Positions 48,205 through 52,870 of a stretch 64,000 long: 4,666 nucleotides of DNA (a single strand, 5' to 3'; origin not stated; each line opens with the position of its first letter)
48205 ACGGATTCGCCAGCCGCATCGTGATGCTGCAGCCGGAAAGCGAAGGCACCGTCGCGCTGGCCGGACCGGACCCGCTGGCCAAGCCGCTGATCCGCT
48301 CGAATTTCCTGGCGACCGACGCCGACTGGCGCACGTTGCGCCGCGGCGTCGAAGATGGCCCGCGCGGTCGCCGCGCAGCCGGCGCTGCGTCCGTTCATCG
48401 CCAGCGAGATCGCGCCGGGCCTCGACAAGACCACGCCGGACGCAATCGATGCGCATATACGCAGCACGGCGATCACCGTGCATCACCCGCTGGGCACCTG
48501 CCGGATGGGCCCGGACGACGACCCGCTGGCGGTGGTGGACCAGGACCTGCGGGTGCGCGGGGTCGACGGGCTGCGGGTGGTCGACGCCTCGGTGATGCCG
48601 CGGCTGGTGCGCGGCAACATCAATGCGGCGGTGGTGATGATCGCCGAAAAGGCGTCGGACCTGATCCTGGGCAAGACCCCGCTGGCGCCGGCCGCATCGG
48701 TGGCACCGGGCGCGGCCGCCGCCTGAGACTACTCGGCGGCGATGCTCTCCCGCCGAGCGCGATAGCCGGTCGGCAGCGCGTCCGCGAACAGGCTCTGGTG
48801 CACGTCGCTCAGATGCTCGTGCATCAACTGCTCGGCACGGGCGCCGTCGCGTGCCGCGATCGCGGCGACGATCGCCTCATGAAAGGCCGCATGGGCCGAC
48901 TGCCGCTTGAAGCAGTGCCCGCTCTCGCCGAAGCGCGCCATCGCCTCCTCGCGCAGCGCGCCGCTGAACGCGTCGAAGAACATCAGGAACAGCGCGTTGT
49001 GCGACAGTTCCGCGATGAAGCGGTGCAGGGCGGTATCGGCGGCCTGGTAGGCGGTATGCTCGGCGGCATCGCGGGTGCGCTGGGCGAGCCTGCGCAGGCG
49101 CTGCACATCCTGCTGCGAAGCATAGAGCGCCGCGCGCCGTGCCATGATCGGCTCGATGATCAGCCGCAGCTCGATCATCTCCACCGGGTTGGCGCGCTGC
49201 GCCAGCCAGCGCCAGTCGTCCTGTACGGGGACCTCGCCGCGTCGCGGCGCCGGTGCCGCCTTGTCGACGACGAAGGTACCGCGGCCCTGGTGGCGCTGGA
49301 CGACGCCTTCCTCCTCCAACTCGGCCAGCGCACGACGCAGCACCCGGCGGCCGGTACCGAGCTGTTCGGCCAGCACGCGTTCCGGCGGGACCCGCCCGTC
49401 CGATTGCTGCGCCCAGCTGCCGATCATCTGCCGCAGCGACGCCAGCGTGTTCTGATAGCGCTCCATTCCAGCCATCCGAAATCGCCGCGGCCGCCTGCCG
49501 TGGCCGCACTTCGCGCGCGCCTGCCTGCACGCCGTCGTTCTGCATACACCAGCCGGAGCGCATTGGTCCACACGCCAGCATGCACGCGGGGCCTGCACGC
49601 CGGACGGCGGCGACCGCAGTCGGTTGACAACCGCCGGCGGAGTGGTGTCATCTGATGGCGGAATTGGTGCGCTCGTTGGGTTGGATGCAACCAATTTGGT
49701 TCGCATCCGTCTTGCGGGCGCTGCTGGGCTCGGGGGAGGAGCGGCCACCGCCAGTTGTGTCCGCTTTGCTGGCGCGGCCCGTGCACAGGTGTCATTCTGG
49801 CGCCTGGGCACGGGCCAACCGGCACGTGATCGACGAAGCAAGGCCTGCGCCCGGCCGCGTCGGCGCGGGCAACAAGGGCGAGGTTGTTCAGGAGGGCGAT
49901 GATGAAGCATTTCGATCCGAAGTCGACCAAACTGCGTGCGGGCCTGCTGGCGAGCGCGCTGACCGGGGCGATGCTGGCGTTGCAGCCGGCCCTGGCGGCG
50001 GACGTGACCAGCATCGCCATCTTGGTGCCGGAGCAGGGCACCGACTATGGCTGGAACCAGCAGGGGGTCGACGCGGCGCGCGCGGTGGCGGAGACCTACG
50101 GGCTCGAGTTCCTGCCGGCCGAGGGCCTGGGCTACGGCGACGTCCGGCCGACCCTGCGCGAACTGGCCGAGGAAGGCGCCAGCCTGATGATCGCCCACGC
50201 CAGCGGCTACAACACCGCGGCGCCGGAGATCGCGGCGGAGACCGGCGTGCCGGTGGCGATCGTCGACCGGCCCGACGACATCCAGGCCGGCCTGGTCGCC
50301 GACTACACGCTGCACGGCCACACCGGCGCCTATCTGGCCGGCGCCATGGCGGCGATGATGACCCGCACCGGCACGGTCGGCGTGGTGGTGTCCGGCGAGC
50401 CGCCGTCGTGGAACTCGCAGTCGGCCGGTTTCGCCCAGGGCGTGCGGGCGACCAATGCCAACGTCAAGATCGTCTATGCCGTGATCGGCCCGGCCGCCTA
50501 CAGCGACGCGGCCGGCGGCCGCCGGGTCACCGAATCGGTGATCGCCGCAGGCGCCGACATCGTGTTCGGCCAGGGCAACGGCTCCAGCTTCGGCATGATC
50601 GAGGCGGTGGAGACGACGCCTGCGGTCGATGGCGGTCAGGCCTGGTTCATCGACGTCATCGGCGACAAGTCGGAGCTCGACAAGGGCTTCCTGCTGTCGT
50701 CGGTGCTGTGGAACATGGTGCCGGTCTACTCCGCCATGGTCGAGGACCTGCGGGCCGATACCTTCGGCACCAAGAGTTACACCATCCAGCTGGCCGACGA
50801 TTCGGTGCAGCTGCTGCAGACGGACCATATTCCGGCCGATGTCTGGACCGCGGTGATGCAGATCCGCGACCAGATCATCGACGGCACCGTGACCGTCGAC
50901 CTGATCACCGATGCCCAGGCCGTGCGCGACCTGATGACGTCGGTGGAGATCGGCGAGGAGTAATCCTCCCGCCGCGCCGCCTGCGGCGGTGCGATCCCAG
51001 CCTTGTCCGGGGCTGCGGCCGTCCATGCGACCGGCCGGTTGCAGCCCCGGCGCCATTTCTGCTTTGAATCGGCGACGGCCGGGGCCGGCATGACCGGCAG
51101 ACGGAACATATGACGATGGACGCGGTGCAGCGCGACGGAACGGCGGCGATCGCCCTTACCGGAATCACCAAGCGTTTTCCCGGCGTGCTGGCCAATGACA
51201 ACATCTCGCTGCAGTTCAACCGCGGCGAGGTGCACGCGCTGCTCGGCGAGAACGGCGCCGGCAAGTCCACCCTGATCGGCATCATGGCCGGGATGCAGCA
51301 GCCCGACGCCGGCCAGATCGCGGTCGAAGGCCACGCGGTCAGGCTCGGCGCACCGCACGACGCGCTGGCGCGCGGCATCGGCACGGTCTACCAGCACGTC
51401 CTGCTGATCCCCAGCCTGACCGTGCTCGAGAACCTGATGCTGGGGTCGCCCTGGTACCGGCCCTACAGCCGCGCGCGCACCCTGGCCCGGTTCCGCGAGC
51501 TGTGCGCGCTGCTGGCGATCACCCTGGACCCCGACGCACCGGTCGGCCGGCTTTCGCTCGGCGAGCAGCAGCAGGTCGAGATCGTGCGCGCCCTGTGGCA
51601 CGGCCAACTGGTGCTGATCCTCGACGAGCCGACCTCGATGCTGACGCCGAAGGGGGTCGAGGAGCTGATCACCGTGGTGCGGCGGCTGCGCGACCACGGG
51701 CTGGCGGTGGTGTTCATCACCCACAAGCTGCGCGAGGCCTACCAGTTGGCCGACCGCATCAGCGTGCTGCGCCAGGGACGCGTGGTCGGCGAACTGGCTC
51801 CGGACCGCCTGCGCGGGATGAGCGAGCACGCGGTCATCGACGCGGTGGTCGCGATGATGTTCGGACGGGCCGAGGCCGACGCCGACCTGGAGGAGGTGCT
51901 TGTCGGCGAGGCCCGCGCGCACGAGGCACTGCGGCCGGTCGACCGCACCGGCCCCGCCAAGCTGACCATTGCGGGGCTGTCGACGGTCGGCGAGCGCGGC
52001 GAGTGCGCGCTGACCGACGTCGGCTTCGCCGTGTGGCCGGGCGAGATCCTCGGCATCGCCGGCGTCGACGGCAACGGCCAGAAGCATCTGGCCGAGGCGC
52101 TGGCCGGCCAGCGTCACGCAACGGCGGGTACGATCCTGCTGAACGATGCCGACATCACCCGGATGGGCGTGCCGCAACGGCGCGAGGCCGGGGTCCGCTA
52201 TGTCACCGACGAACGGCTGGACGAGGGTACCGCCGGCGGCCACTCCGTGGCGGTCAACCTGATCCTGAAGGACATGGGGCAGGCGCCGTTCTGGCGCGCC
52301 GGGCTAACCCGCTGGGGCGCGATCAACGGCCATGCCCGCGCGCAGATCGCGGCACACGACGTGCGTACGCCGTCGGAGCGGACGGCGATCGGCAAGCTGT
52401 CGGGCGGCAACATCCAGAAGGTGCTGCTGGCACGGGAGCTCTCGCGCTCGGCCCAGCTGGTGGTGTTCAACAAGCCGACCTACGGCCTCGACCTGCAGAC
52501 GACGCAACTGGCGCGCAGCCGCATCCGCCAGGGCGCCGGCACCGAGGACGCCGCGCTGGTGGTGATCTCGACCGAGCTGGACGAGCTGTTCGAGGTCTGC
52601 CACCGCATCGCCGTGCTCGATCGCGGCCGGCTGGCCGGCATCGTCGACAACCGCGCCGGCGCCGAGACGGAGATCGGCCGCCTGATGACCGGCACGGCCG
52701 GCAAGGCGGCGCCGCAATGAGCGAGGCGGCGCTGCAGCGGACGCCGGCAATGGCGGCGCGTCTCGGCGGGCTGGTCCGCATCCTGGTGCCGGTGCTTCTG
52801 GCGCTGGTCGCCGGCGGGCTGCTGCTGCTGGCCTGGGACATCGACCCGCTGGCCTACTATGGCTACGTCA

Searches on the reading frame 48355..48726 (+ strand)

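Call 39: search_protein_families(library=pfam, proteins=[window:48355-48726:+])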
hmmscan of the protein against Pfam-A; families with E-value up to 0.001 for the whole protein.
window:48355-48726:+ (123 aa): 1 family
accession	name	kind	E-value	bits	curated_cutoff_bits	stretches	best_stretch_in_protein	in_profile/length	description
PF05199.19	GMC_oxred_C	-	3.4e-28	99.4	24.6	1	14-97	50-139/139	GMC oxidoreductase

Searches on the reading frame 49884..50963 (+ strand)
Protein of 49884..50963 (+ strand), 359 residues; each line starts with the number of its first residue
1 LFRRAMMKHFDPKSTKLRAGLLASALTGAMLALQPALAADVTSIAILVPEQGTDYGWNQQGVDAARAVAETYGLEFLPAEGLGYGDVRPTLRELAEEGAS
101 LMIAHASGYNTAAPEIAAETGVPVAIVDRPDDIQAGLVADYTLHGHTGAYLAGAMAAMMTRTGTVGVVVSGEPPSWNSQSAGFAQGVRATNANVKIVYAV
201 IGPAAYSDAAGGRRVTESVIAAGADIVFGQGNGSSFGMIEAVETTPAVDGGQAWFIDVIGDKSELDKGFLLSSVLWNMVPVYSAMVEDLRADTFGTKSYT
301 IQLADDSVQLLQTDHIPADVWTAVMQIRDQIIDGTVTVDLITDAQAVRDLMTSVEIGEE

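Call 39: search_protein_families(library=pfam, proteins=[window:49884-50963:+])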
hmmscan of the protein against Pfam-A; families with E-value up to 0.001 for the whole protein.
window:49884-50963:+ (359 aa): 1 family
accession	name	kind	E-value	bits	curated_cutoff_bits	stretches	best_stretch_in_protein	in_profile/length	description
PF02608.20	Bmp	-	1.1e-26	94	24.1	1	42-335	2-294/301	ABC transporter substrate-binding protein PnrA-like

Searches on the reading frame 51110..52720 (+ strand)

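Call 39: search_protein_families(library=pfam, proteins=[window:51110-52720:+])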
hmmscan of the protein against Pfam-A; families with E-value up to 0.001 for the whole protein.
window:51110-52720:+ (536 aa): 3 families
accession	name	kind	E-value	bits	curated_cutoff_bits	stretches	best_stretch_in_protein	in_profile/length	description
PF00005.33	ABC_tran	-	9.8e-47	159.4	25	2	30-176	2-137/137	ABC transporter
PF13304.12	AAA_21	-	5.6e-07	30.3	27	0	41-71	1-31/304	AAA domain, putative AbiEii toxin, Type IV TA system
PF13555.12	AAA_29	-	0.00049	20.2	27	0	33-56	16-39/61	P-loop containing region of AAA domain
